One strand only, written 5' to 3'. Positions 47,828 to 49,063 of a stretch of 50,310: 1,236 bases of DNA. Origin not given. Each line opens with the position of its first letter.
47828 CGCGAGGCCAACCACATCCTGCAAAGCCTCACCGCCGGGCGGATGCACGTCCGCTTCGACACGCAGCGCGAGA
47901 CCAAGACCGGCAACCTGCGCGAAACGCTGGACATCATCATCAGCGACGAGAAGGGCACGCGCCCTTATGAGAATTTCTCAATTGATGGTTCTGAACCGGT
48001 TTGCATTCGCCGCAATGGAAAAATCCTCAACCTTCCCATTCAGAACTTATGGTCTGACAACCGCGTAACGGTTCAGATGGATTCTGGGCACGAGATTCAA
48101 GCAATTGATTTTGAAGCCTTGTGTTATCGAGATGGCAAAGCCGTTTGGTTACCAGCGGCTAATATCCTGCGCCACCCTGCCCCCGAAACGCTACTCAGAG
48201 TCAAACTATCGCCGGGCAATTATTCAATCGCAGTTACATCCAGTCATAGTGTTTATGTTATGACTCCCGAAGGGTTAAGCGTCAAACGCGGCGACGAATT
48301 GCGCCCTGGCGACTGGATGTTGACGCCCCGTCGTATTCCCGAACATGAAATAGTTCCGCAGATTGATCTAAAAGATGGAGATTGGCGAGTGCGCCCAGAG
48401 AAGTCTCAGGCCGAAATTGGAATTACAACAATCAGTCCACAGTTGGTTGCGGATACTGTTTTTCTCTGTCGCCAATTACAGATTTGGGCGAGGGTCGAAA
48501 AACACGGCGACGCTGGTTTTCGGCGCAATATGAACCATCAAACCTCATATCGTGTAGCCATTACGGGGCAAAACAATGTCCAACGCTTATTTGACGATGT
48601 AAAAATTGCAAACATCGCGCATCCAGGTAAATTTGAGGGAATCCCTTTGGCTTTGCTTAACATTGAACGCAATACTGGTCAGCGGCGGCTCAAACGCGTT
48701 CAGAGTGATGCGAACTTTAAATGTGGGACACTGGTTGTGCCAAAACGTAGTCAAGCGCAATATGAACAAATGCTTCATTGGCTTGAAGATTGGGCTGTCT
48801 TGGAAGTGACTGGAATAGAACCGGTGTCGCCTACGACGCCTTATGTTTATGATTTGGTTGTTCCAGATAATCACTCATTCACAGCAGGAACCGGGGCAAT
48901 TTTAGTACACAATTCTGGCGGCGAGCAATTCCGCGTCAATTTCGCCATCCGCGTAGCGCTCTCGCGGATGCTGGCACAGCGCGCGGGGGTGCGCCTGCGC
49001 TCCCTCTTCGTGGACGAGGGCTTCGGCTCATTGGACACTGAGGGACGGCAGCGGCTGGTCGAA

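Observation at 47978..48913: AT-rich 312-aa intein inserted in the signature motif of an SbcC/Rad50-like ATPase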

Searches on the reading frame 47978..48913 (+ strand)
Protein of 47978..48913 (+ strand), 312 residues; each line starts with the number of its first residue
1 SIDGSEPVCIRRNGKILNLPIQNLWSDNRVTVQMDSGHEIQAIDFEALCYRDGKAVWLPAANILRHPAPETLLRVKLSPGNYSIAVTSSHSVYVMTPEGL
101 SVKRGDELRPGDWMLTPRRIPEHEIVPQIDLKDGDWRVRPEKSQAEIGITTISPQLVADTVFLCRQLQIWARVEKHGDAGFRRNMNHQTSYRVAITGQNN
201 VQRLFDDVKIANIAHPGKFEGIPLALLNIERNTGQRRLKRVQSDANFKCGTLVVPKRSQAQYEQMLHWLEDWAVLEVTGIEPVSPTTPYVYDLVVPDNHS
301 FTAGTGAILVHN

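Call 4: search_protein_families(library=pfam, proteins=[window:47978-48913:+], max_evalue=1)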
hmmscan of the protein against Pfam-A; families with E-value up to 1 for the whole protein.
window:47978-48913:+ (312 aa): 5 families
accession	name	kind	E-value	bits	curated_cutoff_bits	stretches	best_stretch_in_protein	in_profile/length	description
PF14890.11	Intein_splicing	-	3.8e-11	43.4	35.8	1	35-312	18-155/155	Intein splicing domain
PF05204.19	Hom_end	-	0.00016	22.2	21.1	1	133-204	23-93/110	Homing endonuclease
PF16700.10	SNCAIP_SNCA_bd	-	0.016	15.5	27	1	184-208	17-39/46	Synphilin-1 alpha-Synuclein-binding domain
PF14528.11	LAGLIDADG_3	-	0.023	15.4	22.5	1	133-207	14-80/82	LAGLIDADG-like domain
PF10387.14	DUF2442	-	0.038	14.7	23.9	1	51-84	17-52/72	Protein of unknown function (DUF2442)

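Call 5: search_protein_families(library=ncbifam, proteins=[window:47978-48913:+], max_evalue=1)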
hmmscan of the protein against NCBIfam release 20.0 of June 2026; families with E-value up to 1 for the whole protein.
window:47978-48913:+ (312 aa): 8 families
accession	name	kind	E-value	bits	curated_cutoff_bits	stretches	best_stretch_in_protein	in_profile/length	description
NF045703.1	rSAM_Tes_intein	exception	8.1e-13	47.1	1700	2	26-128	185-286/1040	tetraether lipid synthase Tes, intein-containing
NF011491.0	PRK14898.1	equivalog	1.6e-10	39.7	783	1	1-168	76-240/860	DNA-directed RNA polymerase subunit A''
TIGR01443.1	intein_Cterm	domain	4.4e-06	26.8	15.6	1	289-312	1-23/24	intein C-terminal splicing region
NF005852.0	PRK07773.1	equivalog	1.6e-05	23.4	780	1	135-212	625-698/886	replicative DNA helicase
NF011302.0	PRK14714.1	equivalog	2.1e-05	22.3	1791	1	27-132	968-1068/1350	DNA-directed DNA polymerase II large subunit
TIGR01445.1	intein_Nterm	domain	0.001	20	24.5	1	2-94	2-83/83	intein N-terminal splicing region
NF011303.0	PRK14715.1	equivalog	0.04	10.9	1585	1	27-131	929-1029/1627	DNA-directed DNA polymerase II large subunit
NF003159.0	PRK04132.1-4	equivalog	0.18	9.7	999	0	289-312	561-584/852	replication factor C small subunit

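Call 6: search_solved_structures(query=window:47978-48913:+, max_evalue=10, show_alignments=3)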
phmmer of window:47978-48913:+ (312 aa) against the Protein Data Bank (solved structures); distinct sequences matched with E-value up to 10: 12.
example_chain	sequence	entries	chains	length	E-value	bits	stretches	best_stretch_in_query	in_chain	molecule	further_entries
5o9i_A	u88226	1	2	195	4e-15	59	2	2-124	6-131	Transcription initiation factor IIB,Transcription initiation factor IIB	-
5o9j_A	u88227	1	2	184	2.2e-14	56.6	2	2-121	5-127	Transcription initiation factor IIB,Transcription initiation factor IIB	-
2cw7_A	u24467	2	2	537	2.6e-09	39.9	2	39-123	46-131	Endonuclease PI-PkoII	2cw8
6rpq_A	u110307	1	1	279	1.6e-07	34.1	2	44-125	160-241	Ubiquitin-like protein SMT3,1108aa long hypothetical cell division control protein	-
4e2u_A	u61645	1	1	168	3.4e-06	29.7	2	59-118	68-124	Pho radA intein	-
2lqm_A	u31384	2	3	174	3.4e-06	29.7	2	59-118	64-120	Pho radA intein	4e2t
4o1s_A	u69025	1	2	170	0.0012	21.4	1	3-115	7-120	V-type ATP synthase alpha chain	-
6rpp_A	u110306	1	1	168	0.0013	21.2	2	276-309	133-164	Cell division control protein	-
2lcj_A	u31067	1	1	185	0.085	15.2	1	30-117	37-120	Pab polC intein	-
2jmz_A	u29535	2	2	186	1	11.7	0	278-305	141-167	Hypothetical protein MJ0781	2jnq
8oe4_C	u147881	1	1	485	1.1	11.6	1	45-139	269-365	Interleukin-23 receptor,Calmodulin-1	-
7oec_A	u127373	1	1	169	1.3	11.4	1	50-115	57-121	DNA polymerase II large subunit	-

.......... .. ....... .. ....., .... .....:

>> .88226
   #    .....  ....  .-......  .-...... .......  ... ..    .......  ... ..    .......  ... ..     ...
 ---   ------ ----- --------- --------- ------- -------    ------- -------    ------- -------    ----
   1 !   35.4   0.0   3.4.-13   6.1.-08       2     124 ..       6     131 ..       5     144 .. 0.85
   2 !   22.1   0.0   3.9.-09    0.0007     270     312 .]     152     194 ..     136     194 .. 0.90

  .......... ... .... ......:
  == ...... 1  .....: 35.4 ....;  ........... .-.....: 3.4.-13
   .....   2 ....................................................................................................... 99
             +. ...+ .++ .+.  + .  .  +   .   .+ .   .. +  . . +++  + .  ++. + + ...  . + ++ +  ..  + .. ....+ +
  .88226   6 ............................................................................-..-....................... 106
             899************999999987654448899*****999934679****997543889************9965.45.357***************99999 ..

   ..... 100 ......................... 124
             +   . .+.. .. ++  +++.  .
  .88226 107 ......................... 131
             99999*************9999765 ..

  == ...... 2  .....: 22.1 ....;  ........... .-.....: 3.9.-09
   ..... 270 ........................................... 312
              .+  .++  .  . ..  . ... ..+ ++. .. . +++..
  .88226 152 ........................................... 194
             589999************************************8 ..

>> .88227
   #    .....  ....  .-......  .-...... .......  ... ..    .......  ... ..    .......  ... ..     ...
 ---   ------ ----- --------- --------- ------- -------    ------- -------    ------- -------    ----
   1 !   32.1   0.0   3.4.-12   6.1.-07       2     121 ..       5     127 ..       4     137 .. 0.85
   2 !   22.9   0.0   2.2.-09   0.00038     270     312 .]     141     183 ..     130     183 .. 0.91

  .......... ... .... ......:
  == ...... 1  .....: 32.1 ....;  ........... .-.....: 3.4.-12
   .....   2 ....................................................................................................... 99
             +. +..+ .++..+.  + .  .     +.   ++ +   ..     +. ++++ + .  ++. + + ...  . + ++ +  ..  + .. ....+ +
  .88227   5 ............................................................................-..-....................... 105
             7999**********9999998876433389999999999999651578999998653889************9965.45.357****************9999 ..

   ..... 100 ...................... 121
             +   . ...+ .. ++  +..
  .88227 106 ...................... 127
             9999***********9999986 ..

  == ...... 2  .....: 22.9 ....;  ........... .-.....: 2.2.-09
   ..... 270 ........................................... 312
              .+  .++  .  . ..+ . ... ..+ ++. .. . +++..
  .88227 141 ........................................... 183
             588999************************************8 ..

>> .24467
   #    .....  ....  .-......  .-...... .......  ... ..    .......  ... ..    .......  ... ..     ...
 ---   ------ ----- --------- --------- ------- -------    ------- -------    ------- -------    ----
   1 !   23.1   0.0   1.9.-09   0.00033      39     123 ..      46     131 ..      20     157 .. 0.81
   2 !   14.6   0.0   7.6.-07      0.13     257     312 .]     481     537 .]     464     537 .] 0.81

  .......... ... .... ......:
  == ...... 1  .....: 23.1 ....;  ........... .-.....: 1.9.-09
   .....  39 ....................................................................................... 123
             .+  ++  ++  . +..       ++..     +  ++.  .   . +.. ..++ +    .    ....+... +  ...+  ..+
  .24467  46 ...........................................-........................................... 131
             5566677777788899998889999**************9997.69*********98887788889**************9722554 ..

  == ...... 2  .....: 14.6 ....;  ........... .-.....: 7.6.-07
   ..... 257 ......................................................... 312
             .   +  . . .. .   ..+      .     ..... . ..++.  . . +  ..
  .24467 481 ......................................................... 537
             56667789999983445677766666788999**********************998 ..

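Call 28: predict_structure(protein=window:47978-48913:+)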
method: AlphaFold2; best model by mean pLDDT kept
length: 312 residues; sequences in the alignment: 1
mean_pLDDT: 33.1   pTM: 0.23
mean pLDDT of the five models: 33.1, 26.9, 26.8, 26.0, 25.8
residues with pLDDT >= 90: 0; 70-90: 0; 50-70: 20; < 50: 292
segments of 3 or more residues with pLDDT < 50: 1-7, 11-15, 26-29, 36-46, 48-312
pLDDT, mean of each block of 10 residues (from residue 1): 44 49 50 47 43 41 37 38 34 36 35 27 25 23 23 27 26 27 25 27 28 24 27 30 30 37 43 34 33 32 27 24
secondary structure, 60 per line:
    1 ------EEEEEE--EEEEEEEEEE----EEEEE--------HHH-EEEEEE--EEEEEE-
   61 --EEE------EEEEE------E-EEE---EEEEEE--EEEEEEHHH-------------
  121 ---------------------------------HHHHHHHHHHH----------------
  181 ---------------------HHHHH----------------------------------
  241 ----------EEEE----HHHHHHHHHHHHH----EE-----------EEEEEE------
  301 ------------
elements in order: E7-12 E15-24 E29-33 E46-51 E54-59 E63-65 E72-76 E85-87 E91-96 E99-104 H154-164 H202-206 E251-254 H259-271 E289-294

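Call 29: find_related_loci(query=A2, collection=genome_contigs, flank=4000)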
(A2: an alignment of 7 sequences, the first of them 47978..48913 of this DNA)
Query A2 (312 aa) in genome_contigs; peptide patterns used: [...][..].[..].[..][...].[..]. (x = any residue, [..] = any of these).
39 stretches matched a pattern; 3 encode a relative of the query (tblastn E <= 1e-3); 3 distinct loci.
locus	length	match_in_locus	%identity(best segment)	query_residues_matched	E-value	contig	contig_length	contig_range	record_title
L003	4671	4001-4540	63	133-312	3e-77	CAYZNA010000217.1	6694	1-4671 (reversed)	MAG TPA_asm: uncultured Anaerolineales bacterium isolate binchicken_co232_135 genome assembly, contig: NODE_21520_length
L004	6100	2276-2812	61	133-312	6e-71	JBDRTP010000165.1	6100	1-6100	MAG: Chloroflexota bacterium isolate MEGAHIT-group-3.85 k141_479270, whole genome shotgun sequence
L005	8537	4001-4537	57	133-312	4e-68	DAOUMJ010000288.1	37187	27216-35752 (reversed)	MAG TPA_asm: Anaerolineales bacterium isolate W58_115 k99_720784, whole genome shotgun sequence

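Call 31: find_homologous_proteins(query=window:47978-48913:+, max_evalue=0.001)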
Query window:47978-48913:+ (312 aa): 6 proteins with E <= 0.001 among 1997 candidates.
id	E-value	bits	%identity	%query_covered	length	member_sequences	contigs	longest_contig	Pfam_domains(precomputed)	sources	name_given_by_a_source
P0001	1.2e-87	312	63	60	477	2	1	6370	PF05204.20,PF13558.13,PF14528.12,PF14890.12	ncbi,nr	ncbi:MAG TPA: LAGLIDADG family homing endonuclease, partial [Anaerolineae bacterium]|nr:LAGLIDADG fa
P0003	4.9e-72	261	59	58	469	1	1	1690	PF05204.20,PF13558.13,PF14528.12,PF14890.12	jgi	jgi:hypothetical protein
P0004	2.7e-61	226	60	58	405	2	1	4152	PF05204.20,PF13558.13,PF14528.12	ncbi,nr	ncbi:MAG: hypothetical protein KKC71_02050, partial [Chloroflexi bacterium]|nr:hypothetical protein 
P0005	3.4e-53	199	56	58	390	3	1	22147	PF13558.13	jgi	-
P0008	8.8e-52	194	46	55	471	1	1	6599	-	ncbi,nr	ncbi:MAG: hypothetical protein HY784_02545, partial [Chloroflexi bacterium]|nr:hypothetical protein 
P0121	7.2e-32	129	52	41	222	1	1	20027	PF13558.13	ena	-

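Call 44: search_protein_representatives(protein=window:47978-48913:+)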
Query: 312 residues. Proteins with E-value up to 0.001 (for the whole library): 351; up to 1e-10: 52; up to 1e-30: 3. The best 150 are listed.
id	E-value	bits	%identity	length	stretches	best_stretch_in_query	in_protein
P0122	4.5e-133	459.7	65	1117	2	132-312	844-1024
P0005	1.1e-53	198.9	55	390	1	130-312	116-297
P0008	2.8e-52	194.3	55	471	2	1-133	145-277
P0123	1.8e-30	122.6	36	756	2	1-119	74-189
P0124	4.2e-26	108.3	32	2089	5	4-142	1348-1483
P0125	1.6e-25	106.4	36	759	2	3-148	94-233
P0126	5.2e-21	91.5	32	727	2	131-312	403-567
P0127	1.4e-18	83.6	41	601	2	2-121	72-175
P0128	1.5e-18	83.5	34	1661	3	1-141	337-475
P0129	5.4e-18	81.6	36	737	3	1-119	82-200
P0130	7.8e-17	77.8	44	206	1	212-312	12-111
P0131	2.1e-15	73.1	39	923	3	50-142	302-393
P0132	2.4e-15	73.0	30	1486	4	1-133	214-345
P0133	2.6e-15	72.8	39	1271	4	50-120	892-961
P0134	5.5e-15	71.8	38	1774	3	1-134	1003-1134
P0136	6.9e-15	71.4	37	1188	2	1-123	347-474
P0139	5.1e-14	68.6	37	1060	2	1-124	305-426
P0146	8.3e-13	64.6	52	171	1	244-312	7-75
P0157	1.5e-11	60.4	29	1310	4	151-312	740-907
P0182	2.4e-10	56.5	28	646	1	1-311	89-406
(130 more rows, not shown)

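Call 45: search_protein_families(library=pfam, proteins=[P0122, P0123, P0125, P0126, P0127, P0129, P0182, P0136, P0139], max_evalue=0.0001)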
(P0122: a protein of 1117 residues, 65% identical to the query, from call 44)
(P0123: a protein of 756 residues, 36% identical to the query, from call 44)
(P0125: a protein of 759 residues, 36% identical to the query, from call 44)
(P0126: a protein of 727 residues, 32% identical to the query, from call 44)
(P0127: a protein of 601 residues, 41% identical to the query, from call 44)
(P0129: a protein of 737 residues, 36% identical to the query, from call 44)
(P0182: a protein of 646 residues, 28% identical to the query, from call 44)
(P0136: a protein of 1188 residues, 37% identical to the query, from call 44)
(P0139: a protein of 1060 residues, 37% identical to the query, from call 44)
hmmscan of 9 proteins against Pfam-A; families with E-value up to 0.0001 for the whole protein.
P0122 (1117 aa): 5 families
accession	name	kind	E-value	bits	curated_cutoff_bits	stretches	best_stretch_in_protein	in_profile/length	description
PF14890.11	Intein_splicing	-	1.2e-09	38.5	35.8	1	613-1024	43-155/155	Intein splicing domain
PF14528.11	LAGLIDADG_3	-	2.3e-09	37.8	22.5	1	833-917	2-78/82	LAGLIDADG-like domain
PF04423.19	Rad50_zn_hook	-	2.4e-07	30.9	24.3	1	276-323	4-50/52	Rad50 zinc hook motif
PF13558.12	SbcC_Walker_B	-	1e-06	29.3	27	1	1024-1077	33-89/90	SbcC/RAD50-like, Walker B motif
PF05204.19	Hom_end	-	2.3e-05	24.9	21.1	1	833-911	13-88/110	Homing endonuclease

P0123 (756 aa): 3 families
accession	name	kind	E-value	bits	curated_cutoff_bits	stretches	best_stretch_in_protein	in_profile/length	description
PF14890.11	Intein_splicing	-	5.9e-14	52.6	35.8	1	128-599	35-155/155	Intein splicing domain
PF04055.27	Radical_SAM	-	6.6e-12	46.3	29.5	1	597-705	49-163/166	Radical SAM superfamily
PF14528.11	LAGLIDADG_3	-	9.5e-05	23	22.5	0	401-472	3-76/82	LAGLIDADG-like domain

P0125 (759 aa): 3 families
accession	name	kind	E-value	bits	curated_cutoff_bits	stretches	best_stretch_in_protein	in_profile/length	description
PF14890.11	Intein_splicing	-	2e-16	60.6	35.8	1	142-591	37-155/155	Intein splicing domain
PF04055.27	Radical_SAM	-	1.9e-07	31.8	29.5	0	592-683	52-142/166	Radical SAM superfamily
PF14528.11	LAGLIDADG_3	-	8.3e-06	26.4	22.5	1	413-467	3-55/82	LAGLIDADG-like domain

P0126 (727 aa): 3 families
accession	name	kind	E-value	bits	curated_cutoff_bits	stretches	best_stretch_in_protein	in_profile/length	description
PF14890.11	Intein_splicing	-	2.1e-20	73.5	35.8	1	91-567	10-155/155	Intein splicing domain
PF04055.27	Radical_SAM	-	2.5e-14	54.2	29.5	1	568-673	52-162/166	Radical SAM superfamily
PF14528.11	LAGLIDADG_3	-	3e-08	34.3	22.5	1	397-462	6-69/82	LAGLIDADG-like domain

P0127 (601 aa): 3 families
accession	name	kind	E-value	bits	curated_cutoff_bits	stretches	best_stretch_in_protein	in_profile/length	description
PF14890.11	Intein_splicing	-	3.5e-15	56.6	35.8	1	82-459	4-155/155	Intein splicing domain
PF13353.11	Fer4_12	-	1e-05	26.3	22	0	23-60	8-44/137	4Fe-4S single cluster domain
PF14528.11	LAGLIDADG_3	-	9.2e-05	23.1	22.5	0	294-348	2-54/82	LAGLIDADG-like domain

P0129 (737 aa): 2 families
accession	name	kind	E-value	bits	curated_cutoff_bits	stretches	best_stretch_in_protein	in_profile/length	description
PF14890.11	Intein_splicing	-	1.6e-14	54.5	35.8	1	93-581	4-155/155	Intein splicing domain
PF14528.11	LAGLIDADG_3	-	1.4e-06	28.9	22.5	1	357-443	3-80/82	LAGLIDADG-like domain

P0182 (646 aa): 3 families
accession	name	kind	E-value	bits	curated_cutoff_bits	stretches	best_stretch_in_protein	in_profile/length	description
PF00382.24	TFIIB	-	2.2e-53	178.7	23.6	2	552-638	5-91/92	Transcription factor TFIIB repeat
PF14890.11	Intein_splicing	-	3.3e-22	79.4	35.8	1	100-407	4-155/155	Intein splicing domain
PF08271.17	Zn_Ribbon_TF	-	5.9e-21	74.2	29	1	30-71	2-43/43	TFIIB zinc-binding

P0136 (1188 aa): 6 families
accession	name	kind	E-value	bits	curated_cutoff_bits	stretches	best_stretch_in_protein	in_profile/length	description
PF00136.26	DNA_pol_B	-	2.3e-67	228.2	23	2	915-1165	161-452/453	DNA polymerase family B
PF14890.11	Intein_splicing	-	4.1e-23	82.3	35.8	1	399-916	26-155/155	Intein splicing domain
PF03104.25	DNA_pol_B_exo1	-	1.2e-17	64.6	23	1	23-126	135-240/242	DNA polymerase family B, exonuclease domain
PF14528.11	LAGLIDADG_3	-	6.7e-12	45.9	22.5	1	736-795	2-69/82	LAGLIDADG-like domain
PF18714.6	PI-TkoII_IV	-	7.4e-05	22.9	25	0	578-633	95-149/150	DNA polymerase II intein Domain IV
PF10108.15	DNA_pol_B_exo2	-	8.1e-05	22.8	24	0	26-170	30-166/213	Predicted 3'-5' exonuclease related to the exonuclease domain of PolB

P0139 (1060 aa): 2 families
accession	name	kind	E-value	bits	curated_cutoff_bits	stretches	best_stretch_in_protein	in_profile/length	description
PF14890.11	Intein_splicing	-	1.2e-17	64.6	35.8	1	343-807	18-155/155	Intein splicing domain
PF00437.27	T2SSE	-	3e-17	62.8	24.9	1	808-925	151-257/370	Type II/IV secretion system protein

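Call 50: predict_structure(alignment_id=A3)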
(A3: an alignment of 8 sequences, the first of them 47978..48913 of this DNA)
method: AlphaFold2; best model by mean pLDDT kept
length: 312 residues; sequences in the alignment: 8
mean_pLDDT: 43.0   pTM: 0.34
mean pLDDT of the five models: 43.0, 40.8, 38.3, 38.2, 32.1
residues with pLDDT >= 90: 0; 70-90: 18; 50-70: 56; < 50: 238
segments of 3 or more residues with pLDDT < 50: 1-12, 17-44, 48-56, 60-68, 98-100, 116-152, 157-171, 178-190, 195-273, 287-312
pLDDT, mean of each block of 10 residues (from residue 1): 37 50 43 33 45 43 46 66 61 53 71 55 28 23 36 49 44 47 43 46 40 28 38 37 27 32 40 65 57 28 26 23
secondary structure, 60 per line:
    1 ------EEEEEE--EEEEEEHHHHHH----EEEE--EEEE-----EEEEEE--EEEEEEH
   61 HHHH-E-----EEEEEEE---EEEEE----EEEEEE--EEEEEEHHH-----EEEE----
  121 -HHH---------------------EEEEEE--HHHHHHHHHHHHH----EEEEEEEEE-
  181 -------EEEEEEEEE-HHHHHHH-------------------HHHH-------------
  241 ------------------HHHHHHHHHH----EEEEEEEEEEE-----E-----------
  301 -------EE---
elements in order: E7-12 E15-20 H21-26 E31-34 E37-40 E46-51 E54-59 H60-64 E72-78 E82-86 E91-96 E99-104 E113-116 E146-151 H154-166 E171-179 E188-196 H198-204 H224-227 H259-268 E273-283

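Call 57: search_solved_structures(query=A2, max_evalue=0.001, show_alignments=0)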
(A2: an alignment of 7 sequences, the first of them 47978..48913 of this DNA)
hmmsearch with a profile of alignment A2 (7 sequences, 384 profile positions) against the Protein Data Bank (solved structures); distinct sequences matched with E-value up to 0.001: 9.
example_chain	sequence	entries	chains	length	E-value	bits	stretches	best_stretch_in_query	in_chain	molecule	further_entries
2cw7_A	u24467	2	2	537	1.5e-15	60.1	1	169-254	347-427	Endonuclease PI-PkoII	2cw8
7qss_A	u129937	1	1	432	3.3e-10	42.6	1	175-384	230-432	V-type ATP synthase alpha chain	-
7qsu_A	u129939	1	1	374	5.9e-10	41.7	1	175-278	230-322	V-ATPase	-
5o9j_A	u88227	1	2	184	1.4e-08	37.2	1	325-384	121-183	Transcription initiation factor IIB,Transcription initiation factor IIB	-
5o9i_A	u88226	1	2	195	1.4e-07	33.9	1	342-384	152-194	Transcription initiation factor IIB,Transcription initiation factor IIB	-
6rpq_A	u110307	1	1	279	7e-05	25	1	348-384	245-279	Ubiquitin-like protein SMT3,1108aa long hypothetical cell division control protein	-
1dq3_A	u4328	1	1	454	0.00018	23.7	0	332-384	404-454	ENDONUCLEASE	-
2lqm_A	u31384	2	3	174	0.00058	22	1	322-381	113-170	Pho radA intein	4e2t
6rpp_A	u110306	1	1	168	0.00064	21.9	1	347-380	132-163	Cell division control protein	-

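Call 60: find_related_loci(query=window:47978-48913:+, collection=metagenome_contigs, flank=3000)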
Query window:47978-48913:+ (312 aa) in metagenome_contigs; peptide patterns used: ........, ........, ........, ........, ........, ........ (x = any residue, [..] = any of these).
42 stretches matched a pattern, but none encodes a relative of the query by tblastn (E <= 1e-3).
